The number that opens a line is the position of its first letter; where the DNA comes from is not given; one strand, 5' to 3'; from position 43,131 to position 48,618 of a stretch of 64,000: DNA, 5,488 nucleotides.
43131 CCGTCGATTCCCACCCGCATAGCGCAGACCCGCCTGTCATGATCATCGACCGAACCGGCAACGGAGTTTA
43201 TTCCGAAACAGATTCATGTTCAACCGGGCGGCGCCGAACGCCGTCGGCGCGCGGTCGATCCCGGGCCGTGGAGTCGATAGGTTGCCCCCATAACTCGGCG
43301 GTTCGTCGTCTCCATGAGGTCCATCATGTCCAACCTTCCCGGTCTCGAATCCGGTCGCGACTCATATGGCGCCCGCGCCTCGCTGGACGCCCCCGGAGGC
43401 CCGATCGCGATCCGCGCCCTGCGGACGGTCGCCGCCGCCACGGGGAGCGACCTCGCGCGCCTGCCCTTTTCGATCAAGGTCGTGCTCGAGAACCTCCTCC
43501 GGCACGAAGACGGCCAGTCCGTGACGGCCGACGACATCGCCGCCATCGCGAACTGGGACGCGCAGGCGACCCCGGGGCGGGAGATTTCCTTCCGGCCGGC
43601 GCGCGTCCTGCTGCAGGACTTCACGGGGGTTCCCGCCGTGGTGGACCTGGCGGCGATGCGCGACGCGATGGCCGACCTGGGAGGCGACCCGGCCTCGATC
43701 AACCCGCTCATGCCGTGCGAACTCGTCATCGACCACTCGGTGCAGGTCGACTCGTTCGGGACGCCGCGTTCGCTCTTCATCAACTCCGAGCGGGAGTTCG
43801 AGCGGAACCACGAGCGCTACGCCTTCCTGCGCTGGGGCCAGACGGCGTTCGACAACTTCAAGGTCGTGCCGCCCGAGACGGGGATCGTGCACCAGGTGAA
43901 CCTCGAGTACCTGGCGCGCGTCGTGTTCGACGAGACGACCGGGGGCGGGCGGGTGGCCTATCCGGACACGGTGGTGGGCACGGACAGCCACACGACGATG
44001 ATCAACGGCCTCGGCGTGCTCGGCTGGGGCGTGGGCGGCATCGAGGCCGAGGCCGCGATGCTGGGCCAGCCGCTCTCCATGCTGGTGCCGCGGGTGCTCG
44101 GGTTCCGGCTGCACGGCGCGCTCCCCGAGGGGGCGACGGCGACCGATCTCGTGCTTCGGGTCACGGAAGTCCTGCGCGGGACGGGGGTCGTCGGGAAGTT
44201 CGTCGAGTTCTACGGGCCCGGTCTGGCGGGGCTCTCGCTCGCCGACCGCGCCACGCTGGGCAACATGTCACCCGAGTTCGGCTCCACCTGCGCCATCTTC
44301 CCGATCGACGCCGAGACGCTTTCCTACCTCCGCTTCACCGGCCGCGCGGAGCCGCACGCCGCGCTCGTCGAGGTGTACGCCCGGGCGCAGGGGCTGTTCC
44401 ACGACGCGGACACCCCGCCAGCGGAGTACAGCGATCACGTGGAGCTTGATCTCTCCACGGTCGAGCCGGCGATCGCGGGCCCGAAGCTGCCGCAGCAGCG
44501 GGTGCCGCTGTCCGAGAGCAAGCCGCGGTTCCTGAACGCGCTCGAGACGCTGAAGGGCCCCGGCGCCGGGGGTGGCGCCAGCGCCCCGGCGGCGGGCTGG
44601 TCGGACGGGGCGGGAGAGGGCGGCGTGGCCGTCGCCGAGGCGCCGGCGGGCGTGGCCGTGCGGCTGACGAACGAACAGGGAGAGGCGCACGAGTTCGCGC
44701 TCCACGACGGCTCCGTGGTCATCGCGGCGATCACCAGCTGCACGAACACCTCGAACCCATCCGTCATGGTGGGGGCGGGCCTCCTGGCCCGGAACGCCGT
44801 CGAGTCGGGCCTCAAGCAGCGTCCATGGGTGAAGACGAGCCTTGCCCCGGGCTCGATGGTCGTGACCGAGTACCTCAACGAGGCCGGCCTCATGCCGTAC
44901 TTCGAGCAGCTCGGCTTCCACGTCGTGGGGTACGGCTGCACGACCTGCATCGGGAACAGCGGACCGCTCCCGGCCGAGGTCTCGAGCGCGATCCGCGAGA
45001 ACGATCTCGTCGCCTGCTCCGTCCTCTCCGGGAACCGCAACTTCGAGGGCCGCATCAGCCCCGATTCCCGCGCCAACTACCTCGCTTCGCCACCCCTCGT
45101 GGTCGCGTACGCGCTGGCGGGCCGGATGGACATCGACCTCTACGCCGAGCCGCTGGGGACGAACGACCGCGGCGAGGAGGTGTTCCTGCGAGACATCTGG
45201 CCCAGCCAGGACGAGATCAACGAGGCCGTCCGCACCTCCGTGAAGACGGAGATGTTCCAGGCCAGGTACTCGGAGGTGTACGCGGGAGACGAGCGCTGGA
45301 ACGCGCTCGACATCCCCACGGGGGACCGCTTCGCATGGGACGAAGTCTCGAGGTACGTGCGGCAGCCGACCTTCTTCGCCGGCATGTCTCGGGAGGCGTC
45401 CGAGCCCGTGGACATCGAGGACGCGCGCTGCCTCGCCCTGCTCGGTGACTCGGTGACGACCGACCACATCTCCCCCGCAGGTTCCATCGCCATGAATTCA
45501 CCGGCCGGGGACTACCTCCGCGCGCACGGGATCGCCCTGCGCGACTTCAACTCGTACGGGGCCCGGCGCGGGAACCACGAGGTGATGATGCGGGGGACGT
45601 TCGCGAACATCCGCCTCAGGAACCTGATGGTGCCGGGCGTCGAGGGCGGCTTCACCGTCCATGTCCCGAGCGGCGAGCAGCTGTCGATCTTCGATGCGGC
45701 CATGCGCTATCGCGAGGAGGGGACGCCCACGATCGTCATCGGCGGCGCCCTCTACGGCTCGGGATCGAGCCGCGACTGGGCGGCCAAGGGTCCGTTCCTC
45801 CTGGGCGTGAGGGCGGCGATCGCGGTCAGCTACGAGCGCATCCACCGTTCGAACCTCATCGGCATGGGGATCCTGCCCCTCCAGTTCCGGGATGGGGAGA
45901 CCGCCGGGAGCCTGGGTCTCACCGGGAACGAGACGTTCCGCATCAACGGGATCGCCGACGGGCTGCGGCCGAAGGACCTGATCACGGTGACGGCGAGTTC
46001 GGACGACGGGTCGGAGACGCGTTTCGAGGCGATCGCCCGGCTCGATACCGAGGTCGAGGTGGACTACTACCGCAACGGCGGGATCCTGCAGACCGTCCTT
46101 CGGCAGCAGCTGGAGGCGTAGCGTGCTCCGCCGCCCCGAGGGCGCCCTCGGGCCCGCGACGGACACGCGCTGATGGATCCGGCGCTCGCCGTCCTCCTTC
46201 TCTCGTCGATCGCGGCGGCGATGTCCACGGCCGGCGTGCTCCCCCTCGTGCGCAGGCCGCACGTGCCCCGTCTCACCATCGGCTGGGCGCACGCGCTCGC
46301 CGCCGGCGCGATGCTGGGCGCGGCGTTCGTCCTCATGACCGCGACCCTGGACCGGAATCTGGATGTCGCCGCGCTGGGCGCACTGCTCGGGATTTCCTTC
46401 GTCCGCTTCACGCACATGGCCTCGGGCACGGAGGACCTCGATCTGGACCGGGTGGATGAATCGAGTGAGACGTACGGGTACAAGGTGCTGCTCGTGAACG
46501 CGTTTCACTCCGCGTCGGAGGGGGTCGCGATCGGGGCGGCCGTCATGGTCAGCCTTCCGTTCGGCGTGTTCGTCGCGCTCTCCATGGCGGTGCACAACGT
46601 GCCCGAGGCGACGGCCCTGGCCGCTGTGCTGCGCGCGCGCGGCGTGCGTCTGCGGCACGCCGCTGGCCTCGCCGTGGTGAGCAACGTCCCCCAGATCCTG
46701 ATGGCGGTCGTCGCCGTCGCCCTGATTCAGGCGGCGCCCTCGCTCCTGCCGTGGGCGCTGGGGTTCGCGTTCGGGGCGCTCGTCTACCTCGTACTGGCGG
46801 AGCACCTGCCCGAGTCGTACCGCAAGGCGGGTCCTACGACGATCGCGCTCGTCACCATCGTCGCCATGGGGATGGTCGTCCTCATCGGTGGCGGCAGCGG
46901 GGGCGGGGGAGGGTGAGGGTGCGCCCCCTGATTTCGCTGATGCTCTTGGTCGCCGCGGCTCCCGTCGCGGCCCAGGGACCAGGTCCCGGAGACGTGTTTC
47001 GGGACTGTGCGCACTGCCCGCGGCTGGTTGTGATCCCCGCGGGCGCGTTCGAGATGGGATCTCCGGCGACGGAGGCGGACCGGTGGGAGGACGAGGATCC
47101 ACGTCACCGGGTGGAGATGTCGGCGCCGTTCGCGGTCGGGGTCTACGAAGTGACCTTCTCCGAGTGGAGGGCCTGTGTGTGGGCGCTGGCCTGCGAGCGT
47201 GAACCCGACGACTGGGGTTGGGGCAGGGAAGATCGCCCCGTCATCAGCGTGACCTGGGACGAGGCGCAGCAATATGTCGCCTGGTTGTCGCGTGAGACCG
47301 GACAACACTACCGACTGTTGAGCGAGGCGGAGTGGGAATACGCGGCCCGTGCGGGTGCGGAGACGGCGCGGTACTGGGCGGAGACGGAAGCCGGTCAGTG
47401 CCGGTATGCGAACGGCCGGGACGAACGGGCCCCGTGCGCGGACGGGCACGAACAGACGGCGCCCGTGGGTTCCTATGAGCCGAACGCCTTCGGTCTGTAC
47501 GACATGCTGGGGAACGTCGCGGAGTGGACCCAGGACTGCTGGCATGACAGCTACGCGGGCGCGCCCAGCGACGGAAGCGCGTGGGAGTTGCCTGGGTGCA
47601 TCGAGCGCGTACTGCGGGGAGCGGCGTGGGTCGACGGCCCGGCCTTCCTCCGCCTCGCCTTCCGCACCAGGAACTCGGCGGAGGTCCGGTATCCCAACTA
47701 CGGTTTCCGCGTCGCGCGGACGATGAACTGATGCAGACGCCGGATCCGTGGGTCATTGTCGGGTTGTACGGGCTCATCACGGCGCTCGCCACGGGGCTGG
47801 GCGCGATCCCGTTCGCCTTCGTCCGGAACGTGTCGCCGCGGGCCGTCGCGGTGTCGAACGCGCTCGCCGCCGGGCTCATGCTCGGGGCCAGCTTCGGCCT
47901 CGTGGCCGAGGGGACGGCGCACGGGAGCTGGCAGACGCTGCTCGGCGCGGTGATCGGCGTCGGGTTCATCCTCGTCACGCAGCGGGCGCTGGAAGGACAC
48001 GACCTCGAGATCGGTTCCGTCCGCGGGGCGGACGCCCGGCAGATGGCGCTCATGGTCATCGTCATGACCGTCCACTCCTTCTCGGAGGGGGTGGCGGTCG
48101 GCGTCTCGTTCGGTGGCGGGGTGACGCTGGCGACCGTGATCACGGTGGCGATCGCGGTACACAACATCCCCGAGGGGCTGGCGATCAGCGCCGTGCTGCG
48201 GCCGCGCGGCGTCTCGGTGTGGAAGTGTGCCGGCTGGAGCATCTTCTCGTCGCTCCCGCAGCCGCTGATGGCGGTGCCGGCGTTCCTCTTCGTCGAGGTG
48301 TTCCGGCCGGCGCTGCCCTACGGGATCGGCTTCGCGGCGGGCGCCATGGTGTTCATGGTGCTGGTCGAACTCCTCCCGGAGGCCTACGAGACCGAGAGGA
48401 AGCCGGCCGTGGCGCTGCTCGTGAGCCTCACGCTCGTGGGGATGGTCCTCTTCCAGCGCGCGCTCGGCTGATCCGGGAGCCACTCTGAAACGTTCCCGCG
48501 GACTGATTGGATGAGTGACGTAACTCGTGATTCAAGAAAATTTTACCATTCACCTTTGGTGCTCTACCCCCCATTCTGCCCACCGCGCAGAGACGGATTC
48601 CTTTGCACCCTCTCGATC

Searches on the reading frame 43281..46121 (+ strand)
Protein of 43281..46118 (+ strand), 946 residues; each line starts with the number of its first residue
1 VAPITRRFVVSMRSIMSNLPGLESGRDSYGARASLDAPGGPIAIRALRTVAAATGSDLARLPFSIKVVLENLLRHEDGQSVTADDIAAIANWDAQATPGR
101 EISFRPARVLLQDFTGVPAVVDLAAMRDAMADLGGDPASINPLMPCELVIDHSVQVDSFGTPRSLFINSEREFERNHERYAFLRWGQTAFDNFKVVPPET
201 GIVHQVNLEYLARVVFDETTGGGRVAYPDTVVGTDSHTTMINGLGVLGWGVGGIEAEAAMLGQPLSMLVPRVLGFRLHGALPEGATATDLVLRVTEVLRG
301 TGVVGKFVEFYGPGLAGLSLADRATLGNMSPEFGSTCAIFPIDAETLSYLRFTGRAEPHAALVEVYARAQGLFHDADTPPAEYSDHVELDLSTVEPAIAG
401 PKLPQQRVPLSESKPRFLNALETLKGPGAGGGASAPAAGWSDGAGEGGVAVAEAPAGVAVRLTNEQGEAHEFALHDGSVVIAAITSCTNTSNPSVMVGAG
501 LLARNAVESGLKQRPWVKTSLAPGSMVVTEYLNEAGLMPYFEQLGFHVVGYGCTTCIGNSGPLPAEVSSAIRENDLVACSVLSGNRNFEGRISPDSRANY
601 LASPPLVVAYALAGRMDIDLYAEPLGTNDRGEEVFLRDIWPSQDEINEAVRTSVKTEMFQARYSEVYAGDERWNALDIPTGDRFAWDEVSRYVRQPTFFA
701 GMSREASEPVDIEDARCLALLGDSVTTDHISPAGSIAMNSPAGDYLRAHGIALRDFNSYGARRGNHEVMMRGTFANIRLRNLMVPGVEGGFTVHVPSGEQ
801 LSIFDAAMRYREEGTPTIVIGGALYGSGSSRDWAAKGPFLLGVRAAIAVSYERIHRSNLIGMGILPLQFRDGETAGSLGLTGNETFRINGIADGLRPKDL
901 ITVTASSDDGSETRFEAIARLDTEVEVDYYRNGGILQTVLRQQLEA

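Call 27: search_protein_families(library=pfam, proteins=[window:43281-46118:+], max_evalue=0.0001)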
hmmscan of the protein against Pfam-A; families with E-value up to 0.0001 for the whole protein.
window:43281-46118:+ (946 aa): 2 families
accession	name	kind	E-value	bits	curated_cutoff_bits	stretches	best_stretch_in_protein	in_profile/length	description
PF00330.25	Aconitase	-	1.6e-163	545.4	28.7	1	92-614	4-463/463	Aconitase family (aconitate hydratase)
PF00694.25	Aconitase_C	-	2.3e-40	138.4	22.8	1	745-871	4-130/131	Aconitase C-terminal domain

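Call 51: find_encoding_contigs(protein=window:43314-46121:+, flank=2000, max_places=3)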
Protein window:43314-46121:+ (935 aa): no gene with exactly this product is on record in the collection.

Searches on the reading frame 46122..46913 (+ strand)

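Call 27: search_protein_families(library=pfam, proteins=[window:46122-46913:+], max_evalue=0.0001)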
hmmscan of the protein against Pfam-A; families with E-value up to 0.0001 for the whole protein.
window:46122-46913:+ (264 aa): 1 family
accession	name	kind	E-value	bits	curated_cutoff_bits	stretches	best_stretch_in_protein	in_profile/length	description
PF02535.28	Zip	-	2.8e-11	43.6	35.1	1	112-253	171-318/323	ZIP Zinc transporter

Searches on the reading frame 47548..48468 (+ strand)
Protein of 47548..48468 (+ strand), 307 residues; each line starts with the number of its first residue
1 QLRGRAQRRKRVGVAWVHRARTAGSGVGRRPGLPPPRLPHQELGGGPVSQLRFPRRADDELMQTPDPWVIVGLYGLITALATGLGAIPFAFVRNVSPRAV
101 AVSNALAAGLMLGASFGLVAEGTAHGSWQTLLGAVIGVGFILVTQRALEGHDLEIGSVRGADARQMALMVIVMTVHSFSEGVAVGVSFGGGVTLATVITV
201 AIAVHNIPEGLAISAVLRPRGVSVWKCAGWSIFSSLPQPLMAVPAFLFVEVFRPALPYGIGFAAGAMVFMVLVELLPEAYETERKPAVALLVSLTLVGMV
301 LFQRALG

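Call 27: search_protein_families(library=pfam, proteins=[window:47548-48468:+], max_evalue=0.0001)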
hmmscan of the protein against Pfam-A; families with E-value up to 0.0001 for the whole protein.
window:47548-48468:+ (307 aa): 1 family
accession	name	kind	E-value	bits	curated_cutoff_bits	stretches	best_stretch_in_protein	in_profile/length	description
PF02535.28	Zip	-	5.7e-15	55.8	35.1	1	167-284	179-300/323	ZIP Zinc transporter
